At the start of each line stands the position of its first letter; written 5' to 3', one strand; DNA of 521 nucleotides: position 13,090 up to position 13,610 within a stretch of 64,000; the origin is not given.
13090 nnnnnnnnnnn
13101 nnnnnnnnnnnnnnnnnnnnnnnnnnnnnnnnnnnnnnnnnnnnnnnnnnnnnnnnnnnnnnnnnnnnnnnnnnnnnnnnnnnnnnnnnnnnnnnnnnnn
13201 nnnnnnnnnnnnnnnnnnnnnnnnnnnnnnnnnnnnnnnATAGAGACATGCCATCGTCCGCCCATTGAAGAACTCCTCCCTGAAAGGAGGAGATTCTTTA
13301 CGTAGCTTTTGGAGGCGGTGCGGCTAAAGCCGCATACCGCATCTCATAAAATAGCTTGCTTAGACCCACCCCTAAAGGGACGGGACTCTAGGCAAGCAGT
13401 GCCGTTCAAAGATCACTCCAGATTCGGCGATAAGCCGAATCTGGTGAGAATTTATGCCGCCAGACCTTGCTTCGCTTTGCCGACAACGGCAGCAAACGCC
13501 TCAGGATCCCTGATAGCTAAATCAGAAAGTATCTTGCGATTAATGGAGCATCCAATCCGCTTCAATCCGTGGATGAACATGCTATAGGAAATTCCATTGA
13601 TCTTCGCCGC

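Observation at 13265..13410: Family of about 140-nt three-hairpin intergenic repeats with compensatory base changes (four copies: 13265, 43357, 45308, 57341)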

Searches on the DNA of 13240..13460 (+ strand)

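Call 15: search_rna_families(source=window, start=13240, end=13460, threshold=evalue, max_evalue=10)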
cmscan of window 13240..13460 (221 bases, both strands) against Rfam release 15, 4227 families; matches with E-value up to 10: 11.
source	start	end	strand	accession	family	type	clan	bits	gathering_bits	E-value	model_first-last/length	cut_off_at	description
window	13419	13443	+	RF02596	cyano_het_sRNA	Gene; sRNA;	-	18.6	35.7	0.16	30-54/56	no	Cyanobacteria heterocyst sRNA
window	13357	13396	+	RF03994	mir-7558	Gene; miRNA;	-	15.9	80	1.6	1-51/51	no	mir-7558 microRNA precursor family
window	13361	13450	-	RF00014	DsrA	Gene; sRNA;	-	15.5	60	1.1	1-85/85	no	DsrA RNA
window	13312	13454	-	RF02634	EF3314_EF3315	Gene; sRNA;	-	15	100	0.24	1-141/141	no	Enterococcus sRNA EF3314_EF3315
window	13309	13343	-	RF03767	mir-3432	Gene; miRNA;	-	13.8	80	5.4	1-78/78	no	mir-3432 microRNA precursor family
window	13262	13300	-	RF02847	Ref64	Gene; sRNA;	-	13.8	44.3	6.8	1-69/69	no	Enterococcus sRNA 64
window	13266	13300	-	RF04031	mir-2686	Gene; miRNA;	-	13.1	90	7.7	13-55/68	no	mir-2686 microRNA precursor family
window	13264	13367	-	RF01772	rnk_pseudo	Cis-reg; leader;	-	12.7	55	9.8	1-108/108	no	Pseudomonas rnk leader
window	13271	13366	-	RF01411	BsrF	Gene; sRNA;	-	12.6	50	6.3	1-113/113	no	BsrF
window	13272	13398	-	RF02656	sot0042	Gene; sRNA;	-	12.5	88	0.32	1-174/174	no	Sense overlapping transcript RNA 0042 (sot)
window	13261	13290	+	RF01149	sR10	Gene; snRNA; snoRNA; CD-box;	-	9.3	45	4.5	1-54/54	no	Small nucleolar RNA sR10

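Call 29: build_rna_model(alignment_id=A3, structure=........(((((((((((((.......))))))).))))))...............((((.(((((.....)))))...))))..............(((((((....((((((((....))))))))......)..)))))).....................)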
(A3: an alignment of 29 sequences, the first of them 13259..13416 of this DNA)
Model R1 built from alignment A3 (29 sequences, 165 columns); structure: as given.
model positions 155; base pairs 37; branch points 2; effective number of sequences 1.48; information 0.589 bits per position. Calibrated on 0.2 Mb of random sequence (short: E-values are rough).
structure used (alignment columns):
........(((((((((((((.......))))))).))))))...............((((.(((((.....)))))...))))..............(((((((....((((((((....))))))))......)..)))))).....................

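Call 31: search_with_rna_model(model_id=R1, sources=[window, L081, L082, L083, L084, L085, L086, L087, L088, L089, L090, L091, L092, L093, L094, L095, L096, L097, L098, L099, L100, L101, L102, L103, L104, L105, L106, L107], max_evalue=1, make_alignment=true)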
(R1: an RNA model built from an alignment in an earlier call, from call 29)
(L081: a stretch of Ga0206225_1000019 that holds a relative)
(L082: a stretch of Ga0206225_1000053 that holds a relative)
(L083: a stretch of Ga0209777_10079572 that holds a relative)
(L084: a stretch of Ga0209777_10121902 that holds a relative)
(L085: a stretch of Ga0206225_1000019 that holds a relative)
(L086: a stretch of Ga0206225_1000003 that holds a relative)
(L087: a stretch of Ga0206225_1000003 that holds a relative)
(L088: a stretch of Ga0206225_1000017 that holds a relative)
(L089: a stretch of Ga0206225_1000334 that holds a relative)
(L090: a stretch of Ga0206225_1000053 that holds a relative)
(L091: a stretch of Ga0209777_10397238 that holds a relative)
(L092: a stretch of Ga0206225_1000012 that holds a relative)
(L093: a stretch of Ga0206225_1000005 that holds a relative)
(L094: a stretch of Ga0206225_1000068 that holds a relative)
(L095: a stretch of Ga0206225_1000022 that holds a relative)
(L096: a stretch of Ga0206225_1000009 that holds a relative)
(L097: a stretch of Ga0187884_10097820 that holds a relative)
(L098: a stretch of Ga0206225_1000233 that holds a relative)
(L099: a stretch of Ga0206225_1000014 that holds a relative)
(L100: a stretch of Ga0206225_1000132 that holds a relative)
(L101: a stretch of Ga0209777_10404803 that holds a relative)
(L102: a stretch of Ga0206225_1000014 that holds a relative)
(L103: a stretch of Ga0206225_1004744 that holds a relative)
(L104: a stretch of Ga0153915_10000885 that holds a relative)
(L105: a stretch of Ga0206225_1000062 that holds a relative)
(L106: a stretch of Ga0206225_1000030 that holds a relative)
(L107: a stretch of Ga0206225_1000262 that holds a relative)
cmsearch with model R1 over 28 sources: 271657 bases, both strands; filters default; matches with E-value up to 1: 107.
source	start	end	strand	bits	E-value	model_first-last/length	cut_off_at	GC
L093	8951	9106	-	176.2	6.8e-45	1-155/155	no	0.52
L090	5556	5711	-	174.1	2.4e-44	1-155/155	no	0.49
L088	6343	6499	+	171.8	1e-43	1-155/155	no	0.53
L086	4180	4336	+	171.6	1.2e-43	1-155/155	no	0.5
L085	1233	1386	+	170.5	2.2e-43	1-155/155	no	0.53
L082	2349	2504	+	169.5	4.1e-43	1-155/155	no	0.5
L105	4662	4815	-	167.5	1.5e-42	1-155/155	no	0.52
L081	3282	3435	+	165.8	4e-42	1-155/155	no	0.51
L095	8394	8551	+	165.4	5.1e-42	1-155/155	no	0.53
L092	9480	9633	+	163.5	1.7e-41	1-155/155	no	0.55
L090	84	239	+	161.3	6.4e-41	1-155/155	no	0.51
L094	7116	7274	+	161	7.8e-41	1-155/155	no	0.51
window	43350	43506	+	157.9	5.3e-40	1-155/155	no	0.49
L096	1011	1166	-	157.3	7.4e-40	1-155/155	no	0.53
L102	4513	4670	-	157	8.8e-40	1-155/155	no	0.51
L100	1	144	-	156.7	1.1e-39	1-144/155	3'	0.54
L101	224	379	-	156.7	1.1e-39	1-155/155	no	0.58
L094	2780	2937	-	154.5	4.1e-39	1-155/155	no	0.49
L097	542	695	+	150.8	4e-38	1-155/155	no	0.52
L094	3970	4128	-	148.6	1.6e-37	1-155/155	no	0.5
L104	922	1073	-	145.5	1.1e-36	1-155/155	no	0.53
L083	121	274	+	142.8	5.4e-36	1-155/155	no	0.54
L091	715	868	-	140.4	2.4e-35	1-155/155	no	0.54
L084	86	239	-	136.9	2e-34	1-155/155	no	0.52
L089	3162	3309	-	129.5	1.9e-32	1-155/155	no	0.51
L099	4364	4511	-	127.9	5.1e-32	1-155/155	no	0.53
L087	1985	2132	+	125.1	2.8e-31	1-155/155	no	0.51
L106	1242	1389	-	121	3.5e-30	1-155/155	no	0.51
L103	1870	2007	+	118.6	1.5e-29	1-145/155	3'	0.53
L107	6120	6254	-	110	3e-27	14-155/155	5'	0.53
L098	1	140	-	108.4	8.1e-27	1-147/155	3'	0.51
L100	9506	9629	-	92.1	1.8e-22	25-155/155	5'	0.56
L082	8191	8313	-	75.7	4.1e-18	1-155/155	no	0.5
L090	5306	5440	-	40.5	9.7e-09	1-155/155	no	0.38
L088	12979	13077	-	28.6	1.4e-05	1-155/155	no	0.39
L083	2411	2537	+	27.6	2.7e-05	1-155/155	no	0.53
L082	8265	8389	+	25.5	9.9e-05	1-155/155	no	0.41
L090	92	124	-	25.1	0.00013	9-41/155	no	0.45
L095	8332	8442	-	25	0.00013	1-155/155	no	0.52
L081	3271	3420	-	24.5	0.00018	1-155/155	no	0.53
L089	3261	3347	+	24.2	0.00022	1-155/155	no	0.47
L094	7193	7319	-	24.2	0.00022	1-155/155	no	0.48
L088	6219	6391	-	23.9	0.00026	1-155/155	no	0.4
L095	8489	8532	-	23.8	0.00027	94-136/155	no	0.64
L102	4532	4575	+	23.8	0.00027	94-136/155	no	0.64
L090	5663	5760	+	23.4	0.00035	1-155/155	no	0.5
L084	191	342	+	22.9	0.00047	1-155/155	no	0.33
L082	2358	2388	-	22.4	0.00066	10-40/155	no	0.42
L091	820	916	+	21.9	0.00088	1-155/155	no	0.36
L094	2799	2842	+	21.9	0.0009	94-136/155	no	0.59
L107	6059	6201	+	21.6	0.001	1-155/155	no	0.51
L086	4147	4228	-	21.1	0.0014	1-155/155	no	0.43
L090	177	220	-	20.4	0.0022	94-136/155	no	0.61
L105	145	255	+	20.2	0.0026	1-155/155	no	0.43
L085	1216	1371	-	20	0.0028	1-155/155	no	0.54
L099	4463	4580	+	19.9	0.0029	1-155/155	no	0.46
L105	4681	4723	+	19.8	0.0032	94-136/155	no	0.65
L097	634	679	-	19.8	0.0032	91-136/155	no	0.63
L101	244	286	+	19.7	0.0034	94-136/155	no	0.7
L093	8970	9012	+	19.4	0.0041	94-136/155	no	0.65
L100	96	192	+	19.4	0.0042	1-155/155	no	0.54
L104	1025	1113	+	19.2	0.0046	1-155/155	no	0.42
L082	2443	2485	-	19.1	0.0049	94-136/155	no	0.65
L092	9572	9614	-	19.1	0.0049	94-136/155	no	0.65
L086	4275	4317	-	19.1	0.0049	94-136/155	no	0.65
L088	6438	6480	-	19.1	0.0049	94-136/155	no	0.65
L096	1030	1072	+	19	0.0052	94-136/155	no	0.6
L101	340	370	+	18.8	0.0058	10-40/155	no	0.42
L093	9067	9097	+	18.8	0.0058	10-40/155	no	0.42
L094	7125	7155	-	18.8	0.0058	10-40/155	no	0.42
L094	4089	4119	+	18.8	0.0058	10-40/155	no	0.42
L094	4930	4970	+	18.4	0.0078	95-135/155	no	0.59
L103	1878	1910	-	18.3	0.008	9-41/155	no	0.42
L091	731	776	+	16.6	0.023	91-136/155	no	0.65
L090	4820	4932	-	16.3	0.028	1-155/155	no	0.51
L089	3076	3243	+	15.9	0.035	1-155/155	no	0.49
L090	5337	5358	+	15.6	0.043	105-126/155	no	0.68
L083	134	154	-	15.6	0.043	15-35/155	no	0.52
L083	213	258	-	14.9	0.066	91-136/155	no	0.65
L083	2396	2531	-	14.8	0.07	1-155/155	no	0.49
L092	9489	9520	-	14.1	0.1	10-40/155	no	0.47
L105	4775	4806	+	14.1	0.1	10-40/155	no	0.47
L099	4397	4416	+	14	0.11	105-124/155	no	0.85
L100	9539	9558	+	14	0.11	105-124/155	no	0.85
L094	2892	3059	+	14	0.11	1-155/155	no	0.43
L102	4637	4656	+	14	0.11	15-34/155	no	0.55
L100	9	51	+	13.8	0.13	94-136/155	no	0.6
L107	6219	6254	+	13.8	0.13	1-36/155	3'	0.44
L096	1127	1157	+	13.6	0.14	10-40/155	no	0.42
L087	2056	2190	-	13.1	0.2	1-155/155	no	0.5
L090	5587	5609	+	13.1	0.2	105-127/155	no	0.7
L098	1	74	+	12.5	0.28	82-155/155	5'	0.57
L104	938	983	+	12.5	0.29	91-136/155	no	0.67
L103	1936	2007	-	11.8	0.44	82-155/155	5'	0.58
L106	1275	1299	+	11.6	0.49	105-129/155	no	0.72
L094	4003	4025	+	10.9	0.74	105-127/155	no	0.74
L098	107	126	+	10.8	0.82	15-34/155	no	0.5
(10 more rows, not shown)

Alignment A4: 107 matches aligned to the model, 294 columns, each read 5' to 3' on its own strand. Consensus structure (alignment columns), stored with it:
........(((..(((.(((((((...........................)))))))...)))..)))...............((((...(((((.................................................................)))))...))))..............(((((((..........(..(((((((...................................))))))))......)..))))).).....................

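Call 32: search_with_rna_model(model_id=R1, sources=[L001, L002, L003, L004, L005, L006, L007, L008, L009, L010, L011, L012, L013, L014, L015, L016, L017, L018, L019, L020, L021, L022, L023, L024, L025, L026, L027, L028, L029, L030, L031, L032, L033, L034, L035, L036, L037, L038, L039, L040, L041, L042, L043, L044, L045, L046, L047, L048, L049, L050, L051, L052, L053, L054, L055, L056, L057, L058, L059, L060, L061, L062, L063, L064, L065, L066, L067, L068, L069, L070, L071, L072, L073, L074, L075, L076, L077, L078, L079, L080], max_evalue=1)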
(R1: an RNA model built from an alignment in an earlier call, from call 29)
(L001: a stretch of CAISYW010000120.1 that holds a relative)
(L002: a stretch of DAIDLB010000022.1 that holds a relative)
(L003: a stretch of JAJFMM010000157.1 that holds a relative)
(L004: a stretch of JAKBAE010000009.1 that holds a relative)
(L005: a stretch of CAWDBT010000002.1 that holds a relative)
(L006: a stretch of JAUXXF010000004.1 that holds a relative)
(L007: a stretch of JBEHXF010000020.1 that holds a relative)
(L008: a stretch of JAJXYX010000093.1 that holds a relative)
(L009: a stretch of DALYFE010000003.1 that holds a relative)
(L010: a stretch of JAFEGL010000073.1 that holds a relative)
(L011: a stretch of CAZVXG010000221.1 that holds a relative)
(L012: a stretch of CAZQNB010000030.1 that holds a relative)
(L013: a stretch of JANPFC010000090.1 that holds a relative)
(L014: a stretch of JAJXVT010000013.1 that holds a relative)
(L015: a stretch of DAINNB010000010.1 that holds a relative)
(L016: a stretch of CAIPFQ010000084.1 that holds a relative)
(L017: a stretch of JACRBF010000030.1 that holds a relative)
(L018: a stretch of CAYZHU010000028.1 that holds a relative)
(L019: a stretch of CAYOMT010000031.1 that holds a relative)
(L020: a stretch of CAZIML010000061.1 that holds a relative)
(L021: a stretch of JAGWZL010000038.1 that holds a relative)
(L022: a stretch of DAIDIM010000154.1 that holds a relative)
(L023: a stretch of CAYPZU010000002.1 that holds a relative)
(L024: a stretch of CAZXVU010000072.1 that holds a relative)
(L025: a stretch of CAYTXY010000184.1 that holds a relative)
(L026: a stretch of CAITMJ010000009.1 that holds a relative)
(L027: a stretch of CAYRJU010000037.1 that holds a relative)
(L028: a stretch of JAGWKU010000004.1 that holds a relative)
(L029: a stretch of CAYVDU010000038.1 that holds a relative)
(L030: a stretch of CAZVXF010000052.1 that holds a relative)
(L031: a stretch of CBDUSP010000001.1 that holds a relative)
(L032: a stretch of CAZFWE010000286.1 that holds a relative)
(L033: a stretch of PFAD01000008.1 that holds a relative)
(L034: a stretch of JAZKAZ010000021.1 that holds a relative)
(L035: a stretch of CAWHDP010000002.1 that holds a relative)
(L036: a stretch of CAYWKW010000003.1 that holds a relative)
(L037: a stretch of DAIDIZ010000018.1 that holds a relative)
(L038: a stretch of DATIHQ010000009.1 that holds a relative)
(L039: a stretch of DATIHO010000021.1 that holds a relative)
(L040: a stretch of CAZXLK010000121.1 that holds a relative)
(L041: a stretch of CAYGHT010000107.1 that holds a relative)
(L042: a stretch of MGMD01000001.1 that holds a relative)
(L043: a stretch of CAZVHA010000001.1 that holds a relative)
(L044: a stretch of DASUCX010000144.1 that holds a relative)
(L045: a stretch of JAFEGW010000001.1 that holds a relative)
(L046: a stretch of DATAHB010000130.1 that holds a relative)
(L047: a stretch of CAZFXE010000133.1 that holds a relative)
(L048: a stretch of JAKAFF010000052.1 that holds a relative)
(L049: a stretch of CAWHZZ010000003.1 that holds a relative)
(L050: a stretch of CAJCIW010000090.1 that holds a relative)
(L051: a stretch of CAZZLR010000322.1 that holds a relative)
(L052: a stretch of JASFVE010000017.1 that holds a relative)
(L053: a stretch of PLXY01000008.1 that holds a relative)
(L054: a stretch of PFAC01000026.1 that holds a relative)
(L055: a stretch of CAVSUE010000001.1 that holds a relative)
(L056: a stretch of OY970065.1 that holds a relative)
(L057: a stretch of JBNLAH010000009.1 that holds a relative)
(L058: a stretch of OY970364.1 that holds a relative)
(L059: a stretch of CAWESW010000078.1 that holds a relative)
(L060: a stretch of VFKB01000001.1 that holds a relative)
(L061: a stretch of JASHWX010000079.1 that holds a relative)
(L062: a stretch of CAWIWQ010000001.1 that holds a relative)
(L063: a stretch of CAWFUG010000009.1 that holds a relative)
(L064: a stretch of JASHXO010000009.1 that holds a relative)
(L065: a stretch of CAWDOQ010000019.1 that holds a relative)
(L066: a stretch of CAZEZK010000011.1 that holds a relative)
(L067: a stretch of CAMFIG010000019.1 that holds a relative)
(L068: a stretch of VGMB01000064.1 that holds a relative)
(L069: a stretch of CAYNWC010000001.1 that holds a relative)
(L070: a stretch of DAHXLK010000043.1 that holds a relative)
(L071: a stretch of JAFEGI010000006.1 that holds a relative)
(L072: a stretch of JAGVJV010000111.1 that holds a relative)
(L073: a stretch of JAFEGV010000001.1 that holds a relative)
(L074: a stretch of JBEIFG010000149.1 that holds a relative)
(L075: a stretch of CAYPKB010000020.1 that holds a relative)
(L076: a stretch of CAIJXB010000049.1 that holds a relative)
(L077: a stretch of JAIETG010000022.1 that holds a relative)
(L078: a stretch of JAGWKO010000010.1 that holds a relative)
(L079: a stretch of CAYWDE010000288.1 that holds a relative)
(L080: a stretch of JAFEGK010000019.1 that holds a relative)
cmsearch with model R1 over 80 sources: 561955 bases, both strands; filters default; matches with E-value up to 1: 3.
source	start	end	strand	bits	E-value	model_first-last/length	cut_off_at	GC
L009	5927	6056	+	27.9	4.6e-05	1-155/155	no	0.55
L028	712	841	-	24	0.00052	1-155/155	no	0.52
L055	5884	6043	-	14.6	0.16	1-155/155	no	0.49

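Call 38: search_with_rna_model(model_id=R1, sources=[window, L081, L082, L083, L084, L085, L086, L087, L088, L089, L090, L091, L092, L093, L094, L095, L096, L097, L098, L099, L100, L101, L102, L103, L104, L105, L106, L107], max_evalue=1e-20, make_alignment=true)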
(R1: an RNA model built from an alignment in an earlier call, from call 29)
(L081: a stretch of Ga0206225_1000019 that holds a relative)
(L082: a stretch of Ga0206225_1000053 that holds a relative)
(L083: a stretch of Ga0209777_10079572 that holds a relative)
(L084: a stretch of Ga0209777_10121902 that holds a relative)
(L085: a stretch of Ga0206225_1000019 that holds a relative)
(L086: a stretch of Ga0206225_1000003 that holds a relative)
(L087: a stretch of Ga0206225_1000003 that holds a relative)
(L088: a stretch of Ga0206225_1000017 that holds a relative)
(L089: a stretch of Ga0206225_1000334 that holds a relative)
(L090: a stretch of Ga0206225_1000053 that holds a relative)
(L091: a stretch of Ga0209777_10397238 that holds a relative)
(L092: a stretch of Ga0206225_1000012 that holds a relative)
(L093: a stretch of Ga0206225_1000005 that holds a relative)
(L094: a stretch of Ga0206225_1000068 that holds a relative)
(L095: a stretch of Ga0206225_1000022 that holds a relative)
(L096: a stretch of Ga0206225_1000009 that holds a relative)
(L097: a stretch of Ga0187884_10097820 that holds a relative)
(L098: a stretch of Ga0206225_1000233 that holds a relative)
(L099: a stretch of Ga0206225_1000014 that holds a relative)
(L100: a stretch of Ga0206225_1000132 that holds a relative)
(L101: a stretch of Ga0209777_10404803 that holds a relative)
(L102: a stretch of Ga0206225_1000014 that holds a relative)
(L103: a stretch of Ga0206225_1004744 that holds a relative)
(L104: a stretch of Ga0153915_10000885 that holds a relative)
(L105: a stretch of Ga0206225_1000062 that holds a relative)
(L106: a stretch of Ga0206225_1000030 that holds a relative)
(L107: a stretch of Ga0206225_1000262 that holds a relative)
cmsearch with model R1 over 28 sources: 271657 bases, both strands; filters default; matches with E-value up to 1e-20: 35.
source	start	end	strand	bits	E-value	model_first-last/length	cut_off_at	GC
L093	8951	9106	-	176.2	6.8e-45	1-155/155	no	0.52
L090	5556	5711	-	174.1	2.4e-44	1-155/155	no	0.49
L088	6343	6499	+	171.8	1e-43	1-155/155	no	0.53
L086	4180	4336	+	171.6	1.2e-43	1-155/155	no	0.5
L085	1233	1386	+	170.5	2.2e-43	1-155/155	no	0.53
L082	2349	2504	+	169.5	4.1e-43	1-155/155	no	0.5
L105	4662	4815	-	167.5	1.5e-42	1-155/155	no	0.52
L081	3282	3435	+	165.8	4e-42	1-155/155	no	0.51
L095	8394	8551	+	165.4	5.1e-42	1-155/155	no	0.53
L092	9480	9633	+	163.5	1.7e-41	1-155/155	no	0.55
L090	84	239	+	161.3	6.4e-41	1-155/155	no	0.51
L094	7116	7274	+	161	7.8e-41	1-155/155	no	0.51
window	43350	43506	+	157.9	5.3e-40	1-155/155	no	0.49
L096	1011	1166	-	157.3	7.4e-40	1-155/155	no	0.53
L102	4513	4670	-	157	8.8e-40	1-155/155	no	0.51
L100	1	144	-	156.7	1.1e-39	1-144/155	3'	0.54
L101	224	379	-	156.7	1.1e-39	1-155/155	no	0.58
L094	2780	2937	-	154.5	4.1e-39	1-155/155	no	0.49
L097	542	695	+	150.8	4e-38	1-155/155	no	0.52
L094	3970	4128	-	148.6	1.6e-37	1-155/155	no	0.5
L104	922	1073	-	145.5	1.1e-36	1-155/155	no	0.53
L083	121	274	+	142.8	5.4e-36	1-155/155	no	0.54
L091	715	868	-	140.4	2.4e-35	1-155/155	no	0.54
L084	86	239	-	136.9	2e-34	1-155/155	no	0.52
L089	3162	3309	-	129.5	1.9e-32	1-155/155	no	0.51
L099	4364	4511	-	127.9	5.1e-32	1-155/155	no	0.53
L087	1985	2132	+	125.1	2.8e-31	1-155/155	no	0.51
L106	1242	1389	-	121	3.5e-30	1-155/155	no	0.51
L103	1870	2007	+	118.6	1.5e-29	1-145/155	3'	0.53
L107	6120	6254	-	110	3e-27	14-155/155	5'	0.53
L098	1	140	-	108.4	8.1e-27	1-147/155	3'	0.51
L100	9506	9629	-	92.1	1.8e-22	25-155/155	5'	0.56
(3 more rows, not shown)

Alignment A5: 35 matches aligned to the model, 165 columns, each read 5' to 3' on its own strand. Consensus structure (alignment columns), stored with it:
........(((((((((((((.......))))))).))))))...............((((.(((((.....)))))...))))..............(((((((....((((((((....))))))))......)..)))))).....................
